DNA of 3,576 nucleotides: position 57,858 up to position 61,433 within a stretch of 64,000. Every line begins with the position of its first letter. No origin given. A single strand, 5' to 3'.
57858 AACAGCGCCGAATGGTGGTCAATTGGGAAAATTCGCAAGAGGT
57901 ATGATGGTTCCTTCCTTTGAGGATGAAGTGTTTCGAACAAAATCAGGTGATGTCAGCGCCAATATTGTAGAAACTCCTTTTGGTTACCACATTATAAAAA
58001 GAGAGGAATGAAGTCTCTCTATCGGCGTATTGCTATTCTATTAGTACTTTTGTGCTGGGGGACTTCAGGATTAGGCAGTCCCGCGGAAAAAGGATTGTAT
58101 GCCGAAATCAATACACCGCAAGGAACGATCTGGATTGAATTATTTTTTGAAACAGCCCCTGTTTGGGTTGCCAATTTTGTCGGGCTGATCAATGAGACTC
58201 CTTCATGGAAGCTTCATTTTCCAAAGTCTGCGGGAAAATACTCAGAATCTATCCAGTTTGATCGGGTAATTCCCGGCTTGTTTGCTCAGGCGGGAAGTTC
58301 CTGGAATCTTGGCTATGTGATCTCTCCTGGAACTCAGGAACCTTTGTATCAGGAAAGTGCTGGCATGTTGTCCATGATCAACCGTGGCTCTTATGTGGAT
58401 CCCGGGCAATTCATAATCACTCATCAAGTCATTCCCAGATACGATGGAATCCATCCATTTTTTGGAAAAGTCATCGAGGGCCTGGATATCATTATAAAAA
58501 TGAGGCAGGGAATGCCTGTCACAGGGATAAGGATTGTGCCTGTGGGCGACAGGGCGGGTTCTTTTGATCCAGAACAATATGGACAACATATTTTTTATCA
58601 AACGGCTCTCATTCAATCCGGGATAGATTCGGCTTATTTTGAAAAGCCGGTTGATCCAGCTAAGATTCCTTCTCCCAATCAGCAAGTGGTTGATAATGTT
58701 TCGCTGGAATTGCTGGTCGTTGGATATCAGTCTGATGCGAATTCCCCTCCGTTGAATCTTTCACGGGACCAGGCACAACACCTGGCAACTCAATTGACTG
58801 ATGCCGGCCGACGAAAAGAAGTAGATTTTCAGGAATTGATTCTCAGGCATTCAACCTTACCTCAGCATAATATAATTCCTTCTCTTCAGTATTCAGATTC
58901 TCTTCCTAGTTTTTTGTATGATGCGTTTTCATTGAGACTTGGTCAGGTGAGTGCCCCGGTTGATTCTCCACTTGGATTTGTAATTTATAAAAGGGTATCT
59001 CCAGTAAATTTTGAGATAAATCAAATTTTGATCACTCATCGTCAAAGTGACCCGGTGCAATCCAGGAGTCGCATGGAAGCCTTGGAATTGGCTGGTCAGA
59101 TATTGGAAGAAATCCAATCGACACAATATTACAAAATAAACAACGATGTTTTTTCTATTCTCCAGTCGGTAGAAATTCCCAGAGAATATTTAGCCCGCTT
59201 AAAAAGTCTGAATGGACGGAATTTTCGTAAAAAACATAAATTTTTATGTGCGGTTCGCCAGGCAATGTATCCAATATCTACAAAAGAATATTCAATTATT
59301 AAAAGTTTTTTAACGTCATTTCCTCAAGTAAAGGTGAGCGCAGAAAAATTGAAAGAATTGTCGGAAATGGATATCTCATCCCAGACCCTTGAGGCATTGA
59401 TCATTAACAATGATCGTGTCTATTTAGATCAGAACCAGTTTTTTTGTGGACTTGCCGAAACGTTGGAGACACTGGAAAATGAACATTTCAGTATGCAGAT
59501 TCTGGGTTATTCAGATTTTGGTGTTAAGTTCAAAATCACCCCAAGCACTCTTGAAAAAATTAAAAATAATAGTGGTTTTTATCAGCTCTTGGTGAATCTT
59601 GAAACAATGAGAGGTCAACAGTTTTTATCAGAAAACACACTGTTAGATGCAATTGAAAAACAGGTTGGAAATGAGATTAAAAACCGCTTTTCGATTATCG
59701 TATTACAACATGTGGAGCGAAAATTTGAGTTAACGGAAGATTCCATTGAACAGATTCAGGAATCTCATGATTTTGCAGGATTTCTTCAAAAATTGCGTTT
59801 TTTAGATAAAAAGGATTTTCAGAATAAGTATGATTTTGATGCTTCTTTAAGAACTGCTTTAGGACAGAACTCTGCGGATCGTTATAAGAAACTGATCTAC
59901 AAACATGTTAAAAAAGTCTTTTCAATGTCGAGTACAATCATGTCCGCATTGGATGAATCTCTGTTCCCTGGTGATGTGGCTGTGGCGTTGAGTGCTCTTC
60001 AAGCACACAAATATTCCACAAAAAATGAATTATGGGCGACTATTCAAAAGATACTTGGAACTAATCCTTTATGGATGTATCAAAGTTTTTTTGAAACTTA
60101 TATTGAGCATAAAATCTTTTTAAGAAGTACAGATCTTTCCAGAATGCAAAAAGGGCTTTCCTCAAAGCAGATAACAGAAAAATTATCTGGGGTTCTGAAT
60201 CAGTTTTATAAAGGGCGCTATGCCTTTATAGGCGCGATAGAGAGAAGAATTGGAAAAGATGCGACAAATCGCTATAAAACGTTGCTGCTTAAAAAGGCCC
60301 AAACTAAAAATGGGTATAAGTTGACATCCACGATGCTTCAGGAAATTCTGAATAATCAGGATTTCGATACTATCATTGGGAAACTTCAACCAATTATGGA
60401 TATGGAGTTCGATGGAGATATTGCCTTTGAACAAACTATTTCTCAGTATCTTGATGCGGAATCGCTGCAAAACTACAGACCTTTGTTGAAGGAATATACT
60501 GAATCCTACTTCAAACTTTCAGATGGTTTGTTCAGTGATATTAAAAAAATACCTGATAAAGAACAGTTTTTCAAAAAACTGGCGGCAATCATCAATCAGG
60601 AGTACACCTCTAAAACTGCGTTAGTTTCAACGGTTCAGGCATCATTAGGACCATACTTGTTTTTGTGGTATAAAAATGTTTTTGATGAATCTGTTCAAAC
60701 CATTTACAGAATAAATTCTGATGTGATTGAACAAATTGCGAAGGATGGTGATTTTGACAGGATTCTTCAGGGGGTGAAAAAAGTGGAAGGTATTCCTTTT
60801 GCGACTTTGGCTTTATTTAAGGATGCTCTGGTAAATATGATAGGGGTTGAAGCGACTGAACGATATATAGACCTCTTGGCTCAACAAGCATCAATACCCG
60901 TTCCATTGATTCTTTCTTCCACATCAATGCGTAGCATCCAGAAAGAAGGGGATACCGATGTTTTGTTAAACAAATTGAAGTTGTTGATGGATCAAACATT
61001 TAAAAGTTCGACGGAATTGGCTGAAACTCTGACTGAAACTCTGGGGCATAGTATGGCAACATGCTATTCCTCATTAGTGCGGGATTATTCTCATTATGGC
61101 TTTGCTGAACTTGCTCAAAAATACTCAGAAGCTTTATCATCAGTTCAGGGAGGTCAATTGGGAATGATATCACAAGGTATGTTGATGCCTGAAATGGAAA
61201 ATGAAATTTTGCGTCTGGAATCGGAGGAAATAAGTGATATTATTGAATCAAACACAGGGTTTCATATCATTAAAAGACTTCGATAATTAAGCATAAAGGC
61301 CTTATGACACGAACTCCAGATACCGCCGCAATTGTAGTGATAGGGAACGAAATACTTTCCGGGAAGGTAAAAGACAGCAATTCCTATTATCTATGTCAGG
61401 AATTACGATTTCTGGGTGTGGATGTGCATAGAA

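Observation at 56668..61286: Tandem secreted cyclophilin-parvulin fusion PPIases; the second is a 1092-aa variant with inactivated cyclophilin signature and about six novel ~100-aa helical repeats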

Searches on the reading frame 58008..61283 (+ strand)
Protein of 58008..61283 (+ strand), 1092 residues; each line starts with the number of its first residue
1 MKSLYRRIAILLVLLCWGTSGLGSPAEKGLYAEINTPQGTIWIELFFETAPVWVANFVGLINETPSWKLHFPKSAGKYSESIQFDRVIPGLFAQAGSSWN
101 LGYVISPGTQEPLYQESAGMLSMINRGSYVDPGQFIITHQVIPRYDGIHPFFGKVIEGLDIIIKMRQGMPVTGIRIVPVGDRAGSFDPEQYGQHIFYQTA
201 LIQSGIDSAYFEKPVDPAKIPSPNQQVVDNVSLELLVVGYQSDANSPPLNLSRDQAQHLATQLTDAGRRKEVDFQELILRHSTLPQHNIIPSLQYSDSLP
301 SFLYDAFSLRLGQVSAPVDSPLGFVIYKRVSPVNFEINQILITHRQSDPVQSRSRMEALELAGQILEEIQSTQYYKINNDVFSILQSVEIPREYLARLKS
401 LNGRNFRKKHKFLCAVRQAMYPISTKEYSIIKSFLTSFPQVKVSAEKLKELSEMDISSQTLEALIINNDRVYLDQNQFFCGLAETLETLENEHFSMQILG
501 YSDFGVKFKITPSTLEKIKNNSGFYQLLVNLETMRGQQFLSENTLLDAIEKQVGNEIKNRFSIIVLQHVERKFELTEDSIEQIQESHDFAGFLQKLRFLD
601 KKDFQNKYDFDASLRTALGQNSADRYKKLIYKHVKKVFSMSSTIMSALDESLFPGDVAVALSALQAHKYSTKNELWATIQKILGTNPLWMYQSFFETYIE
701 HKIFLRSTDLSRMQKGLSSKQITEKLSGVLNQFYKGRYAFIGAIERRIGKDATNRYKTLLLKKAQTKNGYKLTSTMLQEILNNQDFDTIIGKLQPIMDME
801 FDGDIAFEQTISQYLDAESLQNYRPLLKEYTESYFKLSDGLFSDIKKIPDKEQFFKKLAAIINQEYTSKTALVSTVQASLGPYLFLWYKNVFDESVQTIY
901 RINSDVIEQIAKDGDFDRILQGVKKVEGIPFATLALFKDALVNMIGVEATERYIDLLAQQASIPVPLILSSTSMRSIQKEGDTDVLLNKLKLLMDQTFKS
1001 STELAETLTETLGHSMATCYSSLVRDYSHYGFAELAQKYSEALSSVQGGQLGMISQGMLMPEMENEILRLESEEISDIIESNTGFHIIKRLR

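Call 3: search_protein_families(library=pfam, proteins=[window:58008-61283:+], max_evalue=1)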
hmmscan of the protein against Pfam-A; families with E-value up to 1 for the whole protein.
window:58008-61283:+ (1092 aa): 6 families
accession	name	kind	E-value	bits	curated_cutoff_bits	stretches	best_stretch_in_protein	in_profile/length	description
PF00639.27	Rotamase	-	8.2e-20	72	21.7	2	1032-1090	36-95/97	PPIC-type PPIASE domain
PF13616.12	Rotamase_3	-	1.8e-17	64.4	22.5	1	1031-1089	52-111/116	PPIC-type PPIASE domain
PF00160.26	Pro_isomerase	-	1.3e-16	61.7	21.7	1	32-168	2-140/159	Cyclophilin type peptidyl-prolyl cis-trans isomerase/CLD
PF13145.12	Rotamase_2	-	7.9e-05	23.9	27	1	297-328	71-104/121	PPIC-type PPIASE domain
PF25399.1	DeaD_dimer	-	0.023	15.1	23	0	807-832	14-39/67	RNA helicase DeaD dimerization domain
PF23329.3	EF_HAND_1_PLCG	-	0.22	12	23.9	0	423-456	28-58/70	PLCG EF-hand motif 1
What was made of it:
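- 58101..58511 (+): Gene 2 degenerate cyclophilin domain (aa 32-168). Pfam E=1.3e-16 (call 3).
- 61098..61283 (+): C-terminal piece of the split parvulin (α2-α3-β2-α4-β3-β4, aa 1031-1092), ending in GFHIIKR. Pfam Rotamase at aa 1032-1090 covering profile 36-95 of 97 (call 3).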

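Call 4: search_protein_families(library=ncbifam, proteins=[window:58008-61283:+], max_evalue=1)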
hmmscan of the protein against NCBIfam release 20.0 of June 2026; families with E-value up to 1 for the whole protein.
window:58008-61283:+ (1092 aa): 9 families
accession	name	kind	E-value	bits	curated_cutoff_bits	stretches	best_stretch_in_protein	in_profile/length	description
TIGR02933.1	nifM_nitrog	equivalog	2.8e-15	56.9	168.2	1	1028-1088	155-215/256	nitrogen fixation protein NifM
NF002827.0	PRK03002.1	equivalog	2.8e-12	46.2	343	2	1031-1089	162-221/285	peptidylprolyl isomerase PrsA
NF002824.0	PRK02998.1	subfamily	1.1e-08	34.8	360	1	1031-1089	160-219/283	peptidylprolyl isomerase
NF002846.0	PRK03095.1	equivalog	6.4e-08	32.4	361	1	1031-1089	158-217/287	peptidylprolyl isomerase PrsA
NF000809.0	PRK00059.1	equivalog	7.7e-07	28.8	303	1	1031-1089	222-283/336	peptidylprolyl isomerase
NF008038.0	PRK10770.1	equivalog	2.6e-06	26.5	394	1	1031-1090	320-380/431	peptidylprolyl isomerase SurA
NF011969.0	PRK15441.1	equivalog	1.3e-05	25.5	127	1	1031-1091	30-90/93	peptidylprolyl isomerase PpiC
NF008151.0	PRK10903.1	equivalog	0.011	15.2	308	1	30-97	29-83/190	peptidylprolyl isomerase A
NF047558.1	TPR_END_plus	domain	0.022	14.7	32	0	899-920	25-46/56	TPR end-of-group domain-containing protein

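Call 5: find_homologous_proteins(query=window:58008-61283:+)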
Query window:58008-61283:+ (1092 aa): 1 proteins with E <= 0.001 among 8000 candidates.
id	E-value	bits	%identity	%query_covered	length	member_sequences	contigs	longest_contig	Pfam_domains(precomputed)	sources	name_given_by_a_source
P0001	0.0e+0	2346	96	100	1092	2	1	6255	PF13145.13,PF00160.27,PF00639.28,PF13616.13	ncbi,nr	ncbi:MAG: peptidylprolyl isomerase [SAR324 cluster bacterium]|nr:peptidylprolyl isomerase [SAR324 cl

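Call 17: find_encoding_contigs(protein=P0001, flank=8000, max_places=3)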
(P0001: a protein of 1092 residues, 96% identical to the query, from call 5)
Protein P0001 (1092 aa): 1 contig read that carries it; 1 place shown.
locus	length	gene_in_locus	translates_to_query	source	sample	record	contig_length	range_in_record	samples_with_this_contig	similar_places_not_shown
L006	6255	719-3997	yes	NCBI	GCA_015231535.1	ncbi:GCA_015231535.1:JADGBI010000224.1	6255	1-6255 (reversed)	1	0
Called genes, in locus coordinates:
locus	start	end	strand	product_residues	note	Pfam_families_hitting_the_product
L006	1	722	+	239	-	PF00639:Rotamase (weak), PF13145:Rotamase_2 (weak), PF13616:Rotamase_3, PF00639:Rotamase, PF13145:Rotamase_2 (weak)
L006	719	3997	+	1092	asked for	PF00160:Pro_isomerase, PF13145:Rotamase_2 (faint), PF00639:Rotamase, PF13616:Rotamase_3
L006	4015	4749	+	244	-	PF00994:MoCF_biosynth, PF24102:FLAD1_M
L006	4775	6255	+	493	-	PF01676:Metalloenzyme, PF06415:iPGM_N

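Call 52: predict_structure(alignment_id=A3)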
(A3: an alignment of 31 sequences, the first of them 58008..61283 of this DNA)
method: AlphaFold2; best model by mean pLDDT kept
length: 1092 residues; sequences in the alignment: 31
mean_pLDDT: 59.4   pTM: 0.35
mean pLDDT of the five models: 59.4, 57.6, 53.8, 52.9, 52.3
residues with pLDDT >= 90: 92; 70-90: 264; 50-70: 330; < 50: 406
segments of 3 or more residues with pLDDT < 50: 18-26, 68-75, 100-114, 125-132, 193-201, 242-249, 346-350, 407-411, 420-448, 456-523, 584-591, 643-655, 686-690, 701-737, 799-815, 817-833, 914-941, 943-946, 948-1030
pLDDT, mean of each block of 10 residues (from residue 1): 80 61 59 91 88 79 59 54 81 72 46 63 56 74 56 88 86 89 82 43 63 91 89 85 44 84 94 86 74 81 90 93 88 85 63 79 86 51 50 59 51 52 44 40 43 47 33 36 37 32 25 31 52 67 72 66 56 53 46 56 63 66 60 58 47 51 59 60 51 58 41 40 38 43 57 59 57 57 53 52 38 43 41 56 55 74 72 73 62 53 54 41 26 35 46 36 22 27 30 33 35 35 42 84 83 73 79 87 86 82
secondary structure, 60 per line:
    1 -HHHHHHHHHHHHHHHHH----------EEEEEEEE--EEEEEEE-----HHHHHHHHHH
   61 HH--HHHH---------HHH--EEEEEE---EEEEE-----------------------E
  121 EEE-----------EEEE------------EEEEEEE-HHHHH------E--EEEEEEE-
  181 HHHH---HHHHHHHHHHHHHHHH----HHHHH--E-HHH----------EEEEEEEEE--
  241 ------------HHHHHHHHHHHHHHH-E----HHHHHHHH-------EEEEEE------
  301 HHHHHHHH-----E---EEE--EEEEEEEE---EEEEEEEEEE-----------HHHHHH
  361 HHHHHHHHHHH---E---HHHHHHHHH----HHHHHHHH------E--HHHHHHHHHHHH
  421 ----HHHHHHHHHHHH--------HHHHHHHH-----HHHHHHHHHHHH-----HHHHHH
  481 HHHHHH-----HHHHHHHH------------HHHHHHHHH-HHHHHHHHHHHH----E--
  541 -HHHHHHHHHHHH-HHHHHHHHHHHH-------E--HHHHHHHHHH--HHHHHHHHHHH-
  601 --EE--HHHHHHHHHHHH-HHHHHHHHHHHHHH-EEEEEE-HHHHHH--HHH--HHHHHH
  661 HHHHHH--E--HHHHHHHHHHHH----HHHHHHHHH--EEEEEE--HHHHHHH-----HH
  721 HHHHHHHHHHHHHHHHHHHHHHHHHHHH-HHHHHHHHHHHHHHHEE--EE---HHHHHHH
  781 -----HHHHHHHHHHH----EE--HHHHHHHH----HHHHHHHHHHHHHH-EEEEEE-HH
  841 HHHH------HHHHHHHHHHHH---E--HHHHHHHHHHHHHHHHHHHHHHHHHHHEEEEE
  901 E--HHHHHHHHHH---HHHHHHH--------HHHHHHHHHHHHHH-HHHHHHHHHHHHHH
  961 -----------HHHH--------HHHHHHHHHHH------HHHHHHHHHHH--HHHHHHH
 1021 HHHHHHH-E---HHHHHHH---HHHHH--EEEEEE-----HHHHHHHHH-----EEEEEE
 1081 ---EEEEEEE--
elements in order (helices of 4 or more, strands of 3 or more residues): H2-18 E29-36 E39-45 H51-62 H65-68 E83-88 E92-96 E120-123 E135-138 E151-157 H159-163 E173-179 H181-184 H188-203 H208-212 E230-238 H253-267 H274-281 E289-294 H301-308 E318-320 E323-330 E334-343 H355-371 H379-387 H392-399 H409-420 H425-436 H445-452 H458-469 H475-486 H492-499 H512-520 H522-533 H542-553 H555-566 H577-586 H589-599 H607-618 H620-633 E635-640 H642-647 H655-666 H672-683 H688-696 E699-704 H707-713 H719-748 H750-764 H774-780 H786-796 H805-812 H817-830 E832-837 H839-844 H851-862 H869-895 E896-901 H904-913 H917-923 H932-945 H947-960 H972-975 H984-994 H1001-1011 H1014-1027 H1033-1039 H1043-1047 E1050-1055 H1061-1069 E1075-1080 E1084-1090
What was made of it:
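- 58689..58997 (+): Gene 2 middle parvulin-like domain (aa ~228-330). AF2 pLDDT is 84-94 here (call 52).
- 59007..59120 (+): N-terminal piece of the split C-terminal parvulin (β1 + α1, aa 334-371). The first catalytic His is replaced by Gln (NQILITH). AF2 gives strand 334-343 and helix 355-371 (call 52).
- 61098..61283 (+): AF2 pLDDT is 73-87 with the canonical parvulin element order (call 52).
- Split parvulin: both halves are confidently modelled with the canonical order of elements (call 52). The full-length AF2 model is poor in the insert (pLDDT mostly below 60, call 52).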

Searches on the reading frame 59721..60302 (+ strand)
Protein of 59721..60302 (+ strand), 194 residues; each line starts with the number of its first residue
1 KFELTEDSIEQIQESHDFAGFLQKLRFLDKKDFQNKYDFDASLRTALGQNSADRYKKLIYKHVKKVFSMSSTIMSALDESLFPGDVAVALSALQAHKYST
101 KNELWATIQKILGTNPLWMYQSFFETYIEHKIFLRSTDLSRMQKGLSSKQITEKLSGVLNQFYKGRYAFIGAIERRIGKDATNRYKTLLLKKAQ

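Call 36: predict_structure(alignment_id=A2)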
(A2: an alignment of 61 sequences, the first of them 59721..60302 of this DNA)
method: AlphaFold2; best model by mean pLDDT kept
length: 194 residues; sequences in the alignment: 61
mean_pLDDT: 89.1   pTM: 0.69
mean pLDDT of the five models: 89.1, 88.1, 88.0, 87.5, 79.6
residues with pLDDT >= 90: 108; 70-90: 83; 50-70: 3; < 50: 0
segments of 3 or more residues with pLDDT < 50: none
pLDDT, mean of each block of 10 residues (from residue 1): 92 85 92 90 95 94 91 83 89 92 92 82 77 86 84 92 87 96 94 85
secondary structure, 60 per line:
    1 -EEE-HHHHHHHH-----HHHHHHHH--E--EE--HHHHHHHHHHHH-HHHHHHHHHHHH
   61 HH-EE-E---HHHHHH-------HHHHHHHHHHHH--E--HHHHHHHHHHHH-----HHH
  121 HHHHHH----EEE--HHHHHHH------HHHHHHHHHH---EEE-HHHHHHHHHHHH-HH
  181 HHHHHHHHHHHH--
elements in order: E2-4 H6-13 H19-26 H36-47 H49-62 H71-76 H84-95 H101-112 H118-126 E131-133 H136-142 H149-158 E162-164 H166-177 H179-192
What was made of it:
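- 59715..59909 (+): Unit 4 (aa 570-634). Included in the AF2 model (call 36).
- On Unnamed ~65-aa nesting unit: The AF2 model of units 4-6 has pLDDT 89.1 and the same element order in each unit (call 36).
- Unit fold: AF2 pLDDT 89.1, pTM 0.69 (call 36).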

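Call 40: fold_search(model_id=the predicted structure, library=pdb)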
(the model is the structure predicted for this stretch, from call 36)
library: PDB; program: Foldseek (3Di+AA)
matches with E <= 10: 5; with E <= 0.001: 0
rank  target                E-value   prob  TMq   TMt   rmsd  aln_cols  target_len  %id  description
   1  8e24_D                6.2e+00  0.01  0.12  0.05  16.8       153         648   12  Human DNA polymerase theta in complex with allosteric inhibitor (released 2022-09-28)
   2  5zap_I                8.2e+00  0.01  0.10  0.03  18.4       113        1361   13  Atomic structure of the herpes simplex virus type 2 B-capsid (released 2018-04-18)
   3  7qoc_B                8.7e+00  0.01  0.13  0.13  16.2       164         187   13  Se-Met derivative structure of a small alarmone hydrolase (RelH) from Corynebacterium glutamicum (released 2022-07-13)
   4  9d6n_A                9.2e+00  0.01  0.12  0.05  16.1       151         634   10  Loop-Deleted DNA Polymerase Theta in Complex with a dsDNA Overhang and an Allostertic Inhibitor (released 2025-08-20)
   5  8e23_A                9.7e+00  0.01  0.12  0.05  16.9       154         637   12  Human DNA polymerase theta in complex with allosteric inhibitor (released 2022-09-28)
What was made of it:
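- On Unnamed ~65-aa nesting unit: There is no experimental structure to compare with, and Foldseek against the PDB finds nothing (call 40).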

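Call 42: search_solved_structures(query=A2, max_evalue=10)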
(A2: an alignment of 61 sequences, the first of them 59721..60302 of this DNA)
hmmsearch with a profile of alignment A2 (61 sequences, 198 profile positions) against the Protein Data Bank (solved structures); distinct sequences matched with E-value up to 10: 6.
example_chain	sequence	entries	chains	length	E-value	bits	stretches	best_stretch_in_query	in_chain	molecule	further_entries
7zol_B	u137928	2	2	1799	3.1e-29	105.2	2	43-196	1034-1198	Cas7-11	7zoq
9r9a_B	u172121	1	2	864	0.0044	19.8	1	67-113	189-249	Uncharacterized protein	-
3fd5_A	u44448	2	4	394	0.077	15.8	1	143-182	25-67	Selenide, water dikinase 1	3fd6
9hjt_F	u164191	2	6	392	0.078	15.7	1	143-182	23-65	Selenide, water dikinase 1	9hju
9l08_A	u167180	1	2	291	0.15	14.8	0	19-61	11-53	Covalently Connected Cytochrome c555 trimer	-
7uvj_A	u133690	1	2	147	2.3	11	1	144-196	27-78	Apolipoprotein E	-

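Call 43: search_solved_structures(query=A2, max_evalue=0.01, show_alignments=2)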
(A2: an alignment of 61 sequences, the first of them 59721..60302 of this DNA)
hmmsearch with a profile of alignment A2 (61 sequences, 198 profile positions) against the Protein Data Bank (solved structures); distinct sequences matched with E-value up to 0.01: 2.
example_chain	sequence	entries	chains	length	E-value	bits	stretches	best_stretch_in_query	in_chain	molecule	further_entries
7zol_B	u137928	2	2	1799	3.1e-29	105.2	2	43-196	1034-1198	Cas7-11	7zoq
9r9a_B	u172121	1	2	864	0.0044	19.8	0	67-113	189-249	Uncharacterized protein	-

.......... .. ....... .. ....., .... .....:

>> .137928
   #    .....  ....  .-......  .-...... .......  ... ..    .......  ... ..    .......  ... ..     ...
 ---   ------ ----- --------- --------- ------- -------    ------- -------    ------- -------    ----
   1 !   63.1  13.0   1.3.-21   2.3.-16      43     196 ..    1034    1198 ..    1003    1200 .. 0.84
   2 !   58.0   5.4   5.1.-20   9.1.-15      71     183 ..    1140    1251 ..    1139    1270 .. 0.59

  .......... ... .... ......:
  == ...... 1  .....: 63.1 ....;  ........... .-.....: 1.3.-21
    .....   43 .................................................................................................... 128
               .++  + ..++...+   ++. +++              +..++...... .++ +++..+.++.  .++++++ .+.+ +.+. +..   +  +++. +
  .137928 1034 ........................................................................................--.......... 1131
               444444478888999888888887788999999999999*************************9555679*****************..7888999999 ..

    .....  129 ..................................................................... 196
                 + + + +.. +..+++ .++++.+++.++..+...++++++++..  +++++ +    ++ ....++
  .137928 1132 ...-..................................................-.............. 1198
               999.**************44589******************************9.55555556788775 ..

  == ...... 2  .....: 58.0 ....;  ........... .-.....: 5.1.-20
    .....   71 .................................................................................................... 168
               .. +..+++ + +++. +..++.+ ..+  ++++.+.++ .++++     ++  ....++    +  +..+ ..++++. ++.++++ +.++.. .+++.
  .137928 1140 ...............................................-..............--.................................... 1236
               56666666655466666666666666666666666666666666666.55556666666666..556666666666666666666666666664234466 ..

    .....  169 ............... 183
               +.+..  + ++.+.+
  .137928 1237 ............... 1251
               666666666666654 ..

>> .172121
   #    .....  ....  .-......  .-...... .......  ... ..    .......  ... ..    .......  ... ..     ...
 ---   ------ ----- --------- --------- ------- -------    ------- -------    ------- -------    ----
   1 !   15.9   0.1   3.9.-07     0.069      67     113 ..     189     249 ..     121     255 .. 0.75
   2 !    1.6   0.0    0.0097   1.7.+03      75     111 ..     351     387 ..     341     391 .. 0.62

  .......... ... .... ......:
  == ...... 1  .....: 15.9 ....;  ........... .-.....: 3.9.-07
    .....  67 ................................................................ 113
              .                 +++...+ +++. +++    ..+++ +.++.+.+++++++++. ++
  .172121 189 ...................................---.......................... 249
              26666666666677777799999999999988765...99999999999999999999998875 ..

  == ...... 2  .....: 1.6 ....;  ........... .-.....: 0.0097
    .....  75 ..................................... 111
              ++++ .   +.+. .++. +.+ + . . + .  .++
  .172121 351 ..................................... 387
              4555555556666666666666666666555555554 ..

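Call 74: fold_search(model_id=the predicted structure, library=viral)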
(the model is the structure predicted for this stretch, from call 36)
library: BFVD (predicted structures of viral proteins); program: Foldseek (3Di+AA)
matches with E <= 10: 19; with E <= 0.001: 0
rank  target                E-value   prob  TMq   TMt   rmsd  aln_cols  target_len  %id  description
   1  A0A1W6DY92            4.1e+00  0.02  0.17  0.11  21.2       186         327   18  Putative prohead core protein [Aeromonas phage phiA8-29]
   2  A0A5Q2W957            4.6e+00  0.03  0.14  0.17  14.2       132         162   14  (no name in the UniProt tables at hand)
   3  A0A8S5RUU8            4.8e+00  0.01  0.13  0.09  15.5       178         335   13  DEDDh [Siphoviridae sp. ctHip2]
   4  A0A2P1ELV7            4.8e+00  0.01  0.12  0.11  15.2       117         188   14  Papain-like cysteine peptidase [Moumouvirus australiensis]
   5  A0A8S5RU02            4.8e+00  0.01  0.12  0.05  28.9       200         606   14  Uncharacterized protein [Inoviridae sp. ctjYd14]
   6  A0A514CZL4            5.4e+00  0.02  0.13  0.04  18.6       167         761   16  (no name in the UniProt tables at hand)
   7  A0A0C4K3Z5            6.1e+00  0.12  0.22  0.45   3.9        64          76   11  (no name in the UniProt tables at hand)
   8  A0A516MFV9            6.1e+00  0.04  0.15  0.25  11.1        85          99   10  (no name in the UniProt tables at hand)
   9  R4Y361                6.1e+00  0.01  0.15  0.14  20.6       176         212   12  RNA-directed RNA polymerase L (Fragment) [Pigeon pea sterility mosaic virus]
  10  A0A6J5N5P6            6.4e+00  0.11  0.19  0.28   5.1        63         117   17  Uncharacterized protein [uncultured Caudovirales phage]
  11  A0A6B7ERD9            6.4e+00  0.01  0.11  0.08  24.3       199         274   13  (no name in the UniProt tables at hand)
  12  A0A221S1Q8            6.8e+00  0.01  0.13  0.13  14.5        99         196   15  RNA-directed RNA polymerase L (Fragment) [Mammarenavirus sp.]
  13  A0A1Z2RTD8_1          7.2e+00  0.01  0.17  0.05  18.9       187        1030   14  RNA-directed RNA polymerase (Fragment) [Wilkie ophio-like virus 1]
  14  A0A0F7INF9            7.2e+00  0.01  0.16  0.04  18.7       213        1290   17  Transglycosylase SLT domain-containing protein [Delftia phage IME-DE1]
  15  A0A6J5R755            7.6e+00  0.01  0.17  0.17  22.5       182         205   14  Helix-turn-helix domain containing protein [uncultured Caudovirales phage]
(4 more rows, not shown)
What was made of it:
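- Tried and rejected: Foldseek of the unit model against the PDB and BFVD gave nothing with E below 4 (calls 40, 74).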
